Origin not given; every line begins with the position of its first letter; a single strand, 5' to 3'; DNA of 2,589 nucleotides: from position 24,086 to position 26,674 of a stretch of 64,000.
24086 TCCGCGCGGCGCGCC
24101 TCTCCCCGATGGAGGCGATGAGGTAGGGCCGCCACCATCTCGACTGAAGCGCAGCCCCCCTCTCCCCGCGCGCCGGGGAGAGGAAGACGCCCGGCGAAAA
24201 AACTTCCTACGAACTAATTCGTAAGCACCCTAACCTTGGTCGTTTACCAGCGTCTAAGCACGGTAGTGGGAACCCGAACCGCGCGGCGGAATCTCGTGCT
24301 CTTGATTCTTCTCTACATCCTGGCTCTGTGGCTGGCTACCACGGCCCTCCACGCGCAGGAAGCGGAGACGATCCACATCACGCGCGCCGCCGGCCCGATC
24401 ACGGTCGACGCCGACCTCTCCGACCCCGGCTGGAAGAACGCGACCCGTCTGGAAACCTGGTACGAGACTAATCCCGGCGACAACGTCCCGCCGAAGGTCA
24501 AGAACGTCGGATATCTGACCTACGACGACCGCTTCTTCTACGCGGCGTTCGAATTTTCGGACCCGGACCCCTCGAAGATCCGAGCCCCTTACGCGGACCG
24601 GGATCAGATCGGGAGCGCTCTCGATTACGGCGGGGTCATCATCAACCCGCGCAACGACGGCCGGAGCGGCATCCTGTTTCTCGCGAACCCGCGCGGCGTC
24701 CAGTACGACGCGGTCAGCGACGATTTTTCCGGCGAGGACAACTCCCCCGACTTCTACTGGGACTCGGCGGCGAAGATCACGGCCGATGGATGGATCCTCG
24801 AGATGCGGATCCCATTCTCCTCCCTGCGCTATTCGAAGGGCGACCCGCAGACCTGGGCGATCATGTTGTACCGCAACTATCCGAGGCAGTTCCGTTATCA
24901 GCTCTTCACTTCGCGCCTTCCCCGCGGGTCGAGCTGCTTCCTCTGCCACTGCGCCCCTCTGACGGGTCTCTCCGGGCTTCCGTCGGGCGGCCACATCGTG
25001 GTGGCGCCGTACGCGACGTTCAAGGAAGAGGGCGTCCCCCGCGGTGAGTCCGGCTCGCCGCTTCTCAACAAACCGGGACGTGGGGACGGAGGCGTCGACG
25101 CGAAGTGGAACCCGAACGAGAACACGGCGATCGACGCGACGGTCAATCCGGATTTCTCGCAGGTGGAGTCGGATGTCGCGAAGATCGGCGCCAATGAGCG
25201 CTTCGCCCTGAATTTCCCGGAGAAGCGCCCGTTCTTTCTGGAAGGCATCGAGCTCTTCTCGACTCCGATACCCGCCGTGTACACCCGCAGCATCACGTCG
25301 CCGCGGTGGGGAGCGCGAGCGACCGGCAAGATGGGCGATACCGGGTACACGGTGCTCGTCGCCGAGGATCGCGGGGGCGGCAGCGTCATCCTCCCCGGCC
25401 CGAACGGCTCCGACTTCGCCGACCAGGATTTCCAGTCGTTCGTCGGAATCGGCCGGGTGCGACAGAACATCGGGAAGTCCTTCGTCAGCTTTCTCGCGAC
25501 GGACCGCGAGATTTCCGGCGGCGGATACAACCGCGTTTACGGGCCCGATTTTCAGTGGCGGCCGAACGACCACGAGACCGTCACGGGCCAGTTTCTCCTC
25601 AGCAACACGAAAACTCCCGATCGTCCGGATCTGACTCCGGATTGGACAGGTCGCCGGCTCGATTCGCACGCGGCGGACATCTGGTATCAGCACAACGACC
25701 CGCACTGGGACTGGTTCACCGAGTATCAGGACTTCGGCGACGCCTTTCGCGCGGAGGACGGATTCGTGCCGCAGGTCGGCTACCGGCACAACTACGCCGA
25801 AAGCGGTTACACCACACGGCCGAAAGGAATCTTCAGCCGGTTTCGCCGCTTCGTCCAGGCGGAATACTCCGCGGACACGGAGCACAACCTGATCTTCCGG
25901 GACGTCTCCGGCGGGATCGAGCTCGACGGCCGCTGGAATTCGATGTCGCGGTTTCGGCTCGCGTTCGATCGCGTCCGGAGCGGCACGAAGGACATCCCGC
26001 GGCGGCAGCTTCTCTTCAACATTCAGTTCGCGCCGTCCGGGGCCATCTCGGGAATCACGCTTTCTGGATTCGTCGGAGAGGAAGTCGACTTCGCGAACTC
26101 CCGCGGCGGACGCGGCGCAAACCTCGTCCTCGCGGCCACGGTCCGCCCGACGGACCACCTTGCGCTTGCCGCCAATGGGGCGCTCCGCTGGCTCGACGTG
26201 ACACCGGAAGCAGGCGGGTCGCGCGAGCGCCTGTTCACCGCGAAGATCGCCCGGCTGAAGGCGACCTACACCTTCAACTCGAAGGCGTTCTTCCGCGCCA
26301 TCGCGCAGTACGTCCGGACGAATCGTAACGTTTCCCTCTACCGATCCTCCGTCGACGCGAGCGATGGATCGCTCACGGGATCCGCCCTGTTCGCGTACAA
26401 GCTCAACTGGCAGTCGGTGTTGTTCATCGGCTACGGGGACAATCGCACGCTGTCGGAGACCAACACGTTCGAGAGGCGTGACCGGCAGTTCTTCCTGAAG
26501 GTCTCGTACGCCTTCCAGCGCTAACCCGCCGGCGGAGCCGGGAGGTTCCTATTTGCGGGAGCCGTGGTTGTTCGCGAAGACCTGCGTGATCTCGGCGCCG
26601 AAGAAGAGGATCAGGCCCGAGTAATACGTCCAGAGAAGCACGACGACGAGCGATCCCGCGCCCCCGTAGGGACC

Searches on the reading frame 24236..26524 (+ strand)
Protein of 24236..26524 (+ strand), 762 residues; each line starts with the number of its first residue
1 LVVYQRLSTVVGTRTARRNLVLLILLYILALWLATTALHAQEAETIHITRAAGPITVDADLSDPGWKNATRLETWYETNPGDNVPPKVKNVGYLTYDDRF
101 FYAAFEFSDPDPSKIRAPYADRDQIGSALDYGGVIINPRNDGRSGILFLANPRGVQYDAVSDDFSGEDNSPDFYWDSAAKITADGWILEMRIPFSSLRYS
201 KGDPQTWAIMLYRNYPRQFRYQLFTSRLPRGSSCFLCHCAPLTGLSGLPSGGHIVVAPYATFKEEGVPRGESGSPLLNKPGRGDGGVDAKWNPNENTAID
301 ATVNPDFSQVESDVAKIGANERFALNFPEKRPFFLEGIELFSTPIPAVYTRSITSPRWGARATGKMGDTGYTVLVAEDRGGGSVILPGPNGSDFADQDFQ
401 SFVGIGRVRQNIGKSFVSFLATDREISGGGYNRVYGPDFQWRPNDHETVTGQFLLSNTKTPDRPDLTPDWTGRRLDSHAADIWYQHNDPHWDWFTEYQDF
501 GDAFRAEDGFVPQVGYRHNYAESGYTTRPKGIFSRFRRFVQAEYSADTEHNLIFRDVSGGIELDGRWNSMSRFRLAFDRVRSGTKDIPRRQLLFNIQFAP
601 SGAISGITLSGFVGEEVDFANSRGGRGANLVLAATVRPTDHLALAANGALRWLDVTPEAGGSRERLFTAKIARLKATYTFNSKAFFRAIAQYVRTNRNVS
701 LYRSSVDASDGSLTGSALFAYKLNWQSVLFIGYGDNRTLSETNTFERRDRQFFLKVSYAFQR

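Call 15: search_protein_families(library=pfam, proteins=[window:24236-26524:+], max_evalue=0.001)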
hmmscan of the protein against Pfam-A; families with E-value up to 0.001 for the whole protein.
window:24236-26524:+ (762 aa): 1 family
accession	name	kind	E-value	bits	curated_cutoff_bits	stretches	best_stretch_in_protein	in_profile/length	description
PF19313.5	DUF5916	-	5.6e-13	48.9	22.6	1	284-343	27-85/572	Domain of unknown function (DUF5916)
